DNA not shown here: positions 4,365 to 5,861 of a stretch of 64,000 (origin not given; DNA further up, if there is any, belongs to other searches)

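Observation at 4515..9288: Lipoprotein (1056 aa) – small protein (134 aa) – radical SAM/SPASM operon next to ADP-heptose genes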

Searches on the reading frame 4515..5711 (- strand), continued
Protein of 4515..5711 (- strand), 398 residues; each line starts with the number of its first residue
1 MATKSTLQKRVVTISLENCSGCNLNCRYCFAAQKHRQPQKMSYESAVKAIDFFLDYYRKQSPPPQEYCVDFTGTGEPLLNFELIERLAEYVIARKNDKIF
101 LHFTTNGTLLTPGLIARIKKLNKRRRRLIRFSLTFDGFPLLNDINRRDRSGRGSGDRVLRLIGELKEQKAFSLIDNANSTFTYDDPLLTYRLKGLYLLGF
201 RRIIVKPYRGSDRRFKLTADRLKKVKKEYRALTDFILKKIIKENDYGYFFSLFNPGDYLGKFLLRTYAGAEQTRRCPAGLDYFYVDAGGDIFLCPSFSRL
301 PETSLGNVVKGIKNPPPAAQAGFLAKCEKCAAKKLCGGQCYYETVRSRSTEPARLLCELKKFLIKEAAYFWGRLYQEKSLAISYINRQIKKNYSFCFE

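Call 52: search_protein_families(library=pfam, proteins=[L007:8453-9220:+, L005:11419-12051:+], max_evalue=0.05)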
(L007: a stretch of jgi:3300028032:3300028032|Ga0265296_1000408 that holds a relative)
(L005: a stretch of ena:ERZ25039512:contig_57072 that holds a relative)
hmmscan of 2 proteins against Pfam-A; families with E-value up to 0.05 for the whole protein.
L007:8453-9220:+ (255 aa): 3 families
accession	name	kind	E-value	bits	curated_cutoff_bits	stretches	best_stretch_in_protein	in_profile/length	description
PF01909.29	NTP_transf_2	-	0.0022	18.8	21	1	166-202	16-47/93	Nucleotidyltransferase domain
PF18765.7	Polbeta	-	0.028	15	26.9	0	170-196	19-43/93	Polymerase beta, Nucleotidyltransferase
PF12152.13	eIF_4G1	-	0.046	14.3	27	0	232-244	50-61/70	Eukaryotic translation initiation factor 4G1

L005:11419-12051:+ (210 aa): 1 family
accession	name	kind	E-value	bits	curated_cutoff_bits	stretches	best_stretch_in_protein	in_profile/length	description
PF13578.12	Methyltransf_24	-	1.1e-25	91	26.3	1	52-174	1-105/105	Methyltransferase domain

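Call 76: search_protein_families(library=ncbifam, proteins=[P0012, P0013, P0016, P0011, L010:3422-4876:+, L010:7425-8342:+, L011:7415-9334:+, L010:476-823:+], max_evalue=0.001)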
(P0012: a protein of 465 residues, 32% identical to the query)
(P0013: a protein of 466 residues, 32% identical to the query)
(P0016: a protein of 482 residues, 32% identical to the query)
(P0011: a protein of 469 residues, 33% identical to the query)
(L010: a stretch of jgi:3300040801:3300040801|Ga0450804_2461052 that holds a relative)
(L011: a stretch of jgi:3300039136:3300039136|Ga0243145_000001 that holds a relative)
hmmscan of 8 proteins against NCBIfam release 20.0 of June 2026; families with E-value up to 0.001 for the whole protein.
P0012 (465 aa): 62 families (the best 25 are shown)
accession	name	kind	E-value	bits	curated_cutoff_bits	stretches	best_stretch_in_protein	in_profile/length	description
NF047865.1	rSAM_PapB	equivalog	1.6e-53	182.1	340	1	66-392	5-328/330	PapB family radical SAM/SPASM ranthipeptide maturase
TIGR03974.1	rSAM_six_Cys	equivalog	1.7e-43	149.2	425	1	38-406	73-442/451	thioether cross-link-forming SCIFF peptide maturase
NF040492.1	not_ScfB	exception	1.2e-40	139.7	855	1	24-406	58-441/450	ScfB-related radical SAM/SPASM orphan maturase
TIGR03906.1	quino_hemo_SAM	equivalog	2.7e-38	131.8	453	1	29-405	62-439/467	quinohemoprotein amine dehydrogenase maturation protein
TIGR04064.1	rSAM_nif11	equivalog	9.1e-37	126.8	518.7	1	55-406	69-426/459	nif11-like peptide radical SAM maturase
TIGR04280.1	geopep_mat_rSAM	hypoth_equivalog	9.5e-30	103.9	400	2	71-216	91-238/428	geopeptide radical SAM maturase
NF041298.1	rSAM_mat_DynA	equivalog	3.5e-27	95.3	450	1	72-406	9-346/356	dynobactin maturation radical SAM/SPASM protein DynA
TIGR04068.1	rSAM_ocin_clost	equivalog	2.3e-26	92.7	500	2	65-211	85-235/462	Cys-rich peptide radical SAM maturase CcpM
TIGR03942.1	sulfatase_rSAM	equivalog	1.7e-25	89.8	349.45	1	70-408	7-352/363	anaerobic sulfatase maturase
NF038107.1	rSAM_NF038107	equivalog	1.2e-21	77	600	1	26-392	50-412/444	Cys-every-fifth radical SAM/SPASM peptide maturase CefB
TIGR04163.1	rSAM_cobopep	equivalog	1.5e-21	76.7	375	1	62-406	64-412/428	peptide-modifying radical SAM enzyme CbpB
TIGR04084.1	rSAM_AF0577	subfamily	6.3e-21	74.7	225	1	70-409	3-317/347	TIGR04084 family radical SAM/SPASM domain-containing protein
NF041707.1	rSAM_YhhB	equivalog_domain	8.7e-21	74.2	445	1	68-239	6-183/369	cyclophane-forming radical SAM/SPASM peptide maturase YhhB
TIGR03978.1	rSAM_paired_1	equivalog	1.9e-20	73.1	370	1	61-407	81-445/466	His-Xaa-Ser system radical SAM maturase HxsB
TIGR03962.1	mycofact_rSAM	equivalog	1.7e-19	70.2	265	1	57-395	5-328/339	mycofactocin radical SAM maturase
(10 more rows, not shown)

P0013 (466 aa): 66 families (the best 25 are shown)
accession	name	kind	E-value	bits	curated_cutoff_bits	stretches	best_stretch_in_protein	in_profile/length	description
NF047865.1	rSAM_PapB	equivalog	3e-54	184.5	340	1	66-392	5-328/330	PapB family radical SAM/SPASM ranthipeptide maturase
TIGR03974.1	rSAM_six_Cys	equivalog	5.1e-44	150.9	425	1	66-411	99-447/451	thioether cross-link-forming SCIFF peptide maturase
NF040492.1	not_ScfB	exception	6.5e-43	147.2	855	1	49-409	82-444/450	ScfB-related radical SAM/SPASM orphan maturase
TIGR03906.1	quino_hemo_SAM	equivalog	2.4e-41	141.9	453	1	40-405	72-439/467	quinohemoprotein amine dehydrogenase maturation protein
TIGR04064.1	rSAM_nif11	equivalog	8e-37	127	518.7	1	57-411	71-431/459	nif11-like peptide radical SAM maturase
TIGR04280.1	geopep_mat_rSAM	hypoth_equivalog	4.9e-30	104.8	400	2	71-217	91-237/428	geopeptide radical SAM maturase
TIGR04068.1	rSAM_ocin_clost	equivalog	1.4e-27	96.7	500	1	65-409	85-449/462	Cys-rich peptide radical SAM maturase CcpM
NF041298.1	rSAM_mat_DynA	equivalog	2.3e-25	89.3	450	1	72-406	9-346/356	dynobactin maturation radical SAM/SPASM protein DynA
TIGR03942.1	sulfatase_rSAM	equivalog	1.4e-24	86.9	349.45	1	70-407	7-351/363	anaerobic sulfatase maturase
TIGR04163.1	rSAM_cobopep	equivalog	6.1e-24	84.5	375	1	62-410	64-416/428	peptide-modifying radical SAM enzyme CbpB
TIGR04084.1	rSAM_AF0577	subfamily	4.9e-22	78.4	225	1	70-429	3-343/347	TIGR04084 family radical SAM/SPASM domain-containing protein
NF038107.1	rSAM_NF038107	equivalog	7e-22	77.8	600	1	68-387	89-407/444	Cys-every-fifth radical SAM/SPASM peptide maturase CefB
NF010321.0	PRK13758.1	equivalog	6.4e-21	74.9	441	1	70-409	11-358/370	anaerobic sulfatase-maturase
TIGR03978.1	rSAM_paired_1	equivalog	1.3e-19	70.3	370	1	61-410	81-448/466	His-Xaa-Ser system radical SAM maturase HxsB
TIGR04115.1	rSAM_Cxxx_rpt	equivalog_domain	1.7e-18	67.3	350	1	67-378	5-321/359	radical SAM peptide maturase, CXXX-repeat target family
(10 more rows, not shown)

P0016 (482 aa): 65 families (the best 25 are shown)
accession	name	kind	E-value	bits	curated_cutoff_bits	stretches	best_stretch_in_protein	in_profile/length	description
NF047865.1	rSAM_PapB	equivalog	2.9e-51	174.7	340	1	66-393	5-329/330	PapB family radical SAM/SPASM ranthipeptide maturase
TIGR03974.1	rSAM_six_Cys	equivalog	3e-43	148.4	425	1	36-407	65-443/451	thioether cross-link-forming SCIFF peptide maturase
NF040492.1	not_ScfB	exception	8.4e-41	140.3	855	1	39-405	67-440/450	ScfB-related radical SAM/SPASM orphan maturase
TIGR04064.1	rSAM_nif11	equivalog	6.4e-40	137.2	518.7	1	56-414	70-434/459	nif11-like peptide radical SAM maturase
TIGR03906.1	quino_hemo_SAM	equivalog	1.9e-38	132.3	453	1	61-420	93-455/467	quinohemoprotein amine dehydrogenase maturation protein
TIGR04280.1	geopep_mat_rSAM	hypoth_equivalog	2.7e-28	99.1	400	2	70-217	90-237/428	geopeptide radical SAM maturase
TIGR04068.1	rSAM_ocin_clost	equivalog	5.4e-27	94.8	500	1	65-409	85-449/462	Cys-rich peptide radical SAM maturase CcpM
NF041298.1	rSAM_mat_DynA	equivalog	8.4e-25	87.5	450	1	73-401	10-342/356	dynobactin maturation radical SAM/SPASM protein DynA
TIGR03942.1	sulfatase_rSAM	equivalog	2.5e-24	86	349.45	1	70-407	7-351/363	anaerobic sulfatase maturase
TIGR04163.1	rSAM_cobopep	equivalog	2.4e-23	82.6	375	1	33-404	36-410/428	peptide-modifying radical SAM enzyme CbpB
TIGR04084.1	rSAM_AF0577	subfamily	3.4e-23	82.1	225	1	70-406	3-314/347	TIGR04084 family radical SAM/SPASM domain-containing protein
NF038107.1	rSAM_NF038107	equivalog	3.5e-23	82.1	600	1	28-390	51-410/444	Cys-every-fifth radical SAM/SPASM peptide maturase CefB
NF010321.0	PRK13758.1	equivalog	3.3e-22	79.1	441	1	70-384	11-334/370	anaerobic sulfatase-maturase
TIGR03978.1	rSAM_paired_1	equivalog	6.7e-20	71.3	370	1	61-408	81-446/466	His-Xaa-Ser system radical SAM maturase HxsB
TIGR04115.1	rSAM_Cxxx_rpt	equivalog_domain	3.1e-19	69.7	350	1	67-383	5-328/359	radical SAM peptide maturase, CXXX-repeat target family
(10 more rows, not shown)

P0011 (469 aa): 63 families (the best 25 are shown)
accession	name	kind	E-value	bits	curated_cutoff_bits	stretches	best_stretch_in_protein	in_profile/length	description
NF047865.1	rSAM_PapB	equivalog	9e-53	179.6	340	1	69-396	5-329/330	PapB family radical SAM/SPASM ranthipeptide maturase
TIGR03974.1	rSAM_six_Cys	equivalog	3.1e-44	151.6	425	1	45-414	77-447/451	thioether cross-link-forming SCIFF peptide maturase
TIGR03906.1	quino_hemo_SAM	equivalog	5.2e-39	134.2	453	1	55-410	82-441/467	quinohemoprotein amine dehydrogenase maturation protein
TIGR04064.1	rSAM_nif11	equivalog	6.7e-38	130.6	518.7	1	58-408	69-425/459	nif11-like peptide radical SAM maturase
NF040492.1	not_ScfB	exception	4.8e-37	127.9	855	1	42-410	72-442/450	ScfB-related radical SAM/SPASM orphan maturase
TIGR04280.1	geopep_mat_rSAM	hypoth_equivalog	5.3e-29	101.4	400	2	67-213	84-232/428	geopeptide radical SAM maturase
TIGR04068.1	rSAM_ocin_clost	equivalog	1.2e-24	87.1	500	1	43-214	58-235/462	Cys-rich peptide radical SAM maturase CcpM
NF041298.1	rSAM_mat_DynA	equivalog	3.9e-24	85.3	450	1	76-409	10-346/356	dynobactin maturation radical SAM/SPASM protein DynA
TIGR03942.1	sulfatase_rSAM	equivalog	1e-23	84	349.45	1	73-410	7-351/363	anaerobic sulfatase maturase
TIGR04163.1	rSAM_cobopep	equivalog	1.1e-23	83.7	375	1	47-410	48-413/428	peptide-modifying radical SAM enzyme CbpB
NF038107.1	rSAM_NF038107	equivalog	4.5e-23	81.7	600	1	32-395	52-412/444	Cys-every-fifth radical SAM/SPASM peptide maturase CefB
TIGR03978.1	rSAM_paired_1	equivalog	1e-19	70.7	370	1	51-242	69-258/466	His-Xaa-Ser system radical SAM maturase HxsB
NF041707.1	rSAM_YhhB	equivalog_domain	2.8e-19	69.2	445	1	71-216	6-161/369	cyclophane-forming radical SAM/SPASM peptide maturase YhhB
TIGR04115.1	rSAM_Cxxx_rpt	equivalog_domain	3.4e-19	69.5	350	1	69-406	4-350/359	radical SAM peptide maturase, CXXX-repeat target family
TIGR04084.1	rSAM_AF0577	subfamily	5.5e-19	68.3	225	1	73-424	3-329/347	TIGR04084 family radical SAM/SPASM domain-containing protein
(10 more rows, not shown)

L010:3422-4876:+ (484 aa): 0 families

L010:7425-8342:+ (305 aa): 0 families

L011:7415-9334:+ (639 aa): 2 families
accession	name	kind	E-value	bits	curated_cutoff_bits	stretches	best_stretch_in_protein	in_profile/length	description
TIGR03921.1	T7SS_mycosin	equivalog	1.3e-10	40.9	278.75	1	271-450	112-263/353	type VII secretion-associated serine protease mycosin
NF042956.1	IteS_antiphage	equivalog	0.00041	18.7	900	0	277-452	353-535/747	S8 family anti-phage peptidase IteS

L010:476-823:+ (115 aa): 0 families

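Call 78: find_encoding_contigs(protein=P0017, flank=5000, max_places=3)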
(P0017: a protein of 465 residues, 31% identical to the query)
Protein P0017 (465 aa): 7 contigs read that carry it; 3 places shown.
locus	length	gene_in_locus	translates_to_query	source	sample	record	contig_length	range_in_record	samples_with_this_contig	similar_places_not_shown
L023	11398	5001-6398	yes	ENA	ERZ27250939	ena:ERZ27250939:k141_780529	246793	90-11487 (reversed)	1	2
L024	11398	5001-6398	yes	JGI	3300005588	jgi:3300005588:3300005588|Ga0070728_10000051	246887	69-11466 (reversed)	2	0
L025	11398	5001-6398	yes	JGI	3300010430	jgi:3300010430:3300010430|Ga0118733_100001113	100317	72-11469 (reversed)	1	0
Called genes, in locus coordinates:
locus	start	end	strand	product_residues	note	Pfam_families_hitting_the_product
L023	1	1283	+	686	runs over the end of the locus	PF01926:MMR_HSR1, PF02421:FeoB_N, PF17910:FeoB_Cyto, PF07670:Gate, PF07664:FeoB_C, PF07670:Gate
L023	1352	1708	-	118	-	-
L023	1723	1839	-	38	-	-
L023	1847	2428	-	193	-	PF01381:HTH_3, PF12844:HTH_19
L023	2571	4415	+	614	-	PF00884:Sulfatase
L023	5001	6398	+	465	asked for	PF04055:Radical_SAM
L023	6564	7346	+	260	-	PF00082:Peptidase_S8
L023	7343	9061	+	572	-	-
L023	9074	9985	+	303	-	-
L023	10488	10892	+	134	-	-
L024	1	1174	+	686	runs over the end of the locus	PF01926:MMR_HSR1, PF02421:FeoB_N, PF17910:FeoB_Cyto, PF07670:Gate, PF07664:FeoB_C, PF07670:Gate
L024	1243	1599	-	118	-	-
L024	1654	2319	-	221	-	PF01381:HTH_3, PF12844:HTH_19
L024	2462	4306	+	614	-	PF00884:Sulfatase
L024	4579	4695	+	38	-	-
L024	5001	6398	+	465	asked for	PF04055:Radical_SAM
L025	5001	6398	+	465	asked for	PF04055:Radical_SAM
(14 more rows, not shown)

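Call 79: find_encoding_contigs(protein=P0018, flank=5000, max_places=2)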
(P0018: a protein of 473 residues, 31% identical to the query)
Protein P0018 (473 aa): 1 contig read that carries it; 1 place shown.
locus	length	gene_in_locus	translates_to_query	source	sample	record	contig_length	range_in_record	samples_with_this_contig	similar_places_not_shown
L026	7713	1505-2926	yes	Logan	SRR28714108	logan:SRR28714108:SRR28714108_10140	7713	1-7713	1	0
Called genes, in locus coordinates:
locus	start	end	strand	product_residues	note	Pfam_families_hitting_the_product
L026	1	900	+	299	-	?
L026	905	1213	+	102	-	-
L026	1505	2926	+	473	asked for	PF04055:Radical_SAM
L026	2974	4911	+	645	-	PF00082:Peptidase_S8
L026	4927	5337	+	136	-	-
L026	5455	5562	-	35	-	-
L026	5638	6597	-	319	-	PF01527:HTH_Tnp_1 (faint), PF13276:HTH_21 (weak), PF00665:rve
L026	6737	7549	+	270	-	PF01381:HTH_3, PF12844:HTH_19, PF13560:HTH_31 (weak)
